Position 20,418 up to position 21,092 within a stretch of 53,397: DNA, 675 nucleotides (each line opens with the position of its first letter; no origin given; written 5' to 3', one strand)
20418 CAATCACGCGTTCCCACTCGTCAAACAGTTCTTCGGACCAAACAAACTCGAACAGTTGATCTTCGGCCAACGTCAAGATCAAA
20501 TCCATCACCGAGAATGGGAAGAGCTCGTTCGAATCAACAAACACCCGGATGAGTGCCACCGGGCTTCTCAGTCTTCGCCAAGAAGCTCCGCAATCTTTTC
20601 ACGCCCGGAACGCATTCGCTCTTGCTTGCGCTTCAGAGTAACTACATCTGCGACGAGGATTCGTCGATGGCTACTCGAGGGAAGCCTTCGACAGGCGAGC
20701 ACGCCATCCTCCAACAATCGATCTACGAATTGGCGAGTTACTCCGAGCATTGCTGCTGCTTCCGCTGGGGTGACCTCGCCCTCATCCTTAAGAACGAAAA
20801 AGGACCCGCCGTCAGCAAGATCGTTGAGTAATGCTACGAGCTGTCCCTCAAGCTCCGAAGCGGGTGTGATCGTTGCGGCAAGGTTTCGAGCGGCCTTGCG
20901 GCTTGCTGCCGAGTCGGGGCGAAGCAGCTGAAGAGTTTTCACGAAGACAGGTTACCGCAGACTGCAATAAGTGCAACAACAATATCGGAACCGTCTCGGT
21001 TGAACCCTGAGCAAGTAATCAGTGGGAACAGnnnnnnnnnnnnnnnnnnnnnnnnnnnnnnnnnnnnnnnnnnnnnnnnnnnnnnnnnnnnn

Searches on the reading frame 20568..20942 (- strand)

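Call 61: search_protein_families(library=pfam, proteins=[window:20568-20942:-], max_evalue=0.001)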
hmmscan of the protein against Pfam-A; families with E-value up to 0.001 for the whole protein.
window:20568-20942:- (124 aa): 2 families
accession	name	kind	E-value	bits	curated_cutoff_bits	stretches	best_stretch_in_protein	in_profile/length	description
PF12728.13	HTH_17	-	8.7e-07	29.6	27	1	58-107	3-50/51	Helix-turn-helix domain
PF13551.12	HTH_29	-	0.0005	20.6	28.1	0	53-79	9-35/64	Winged helix-turn helix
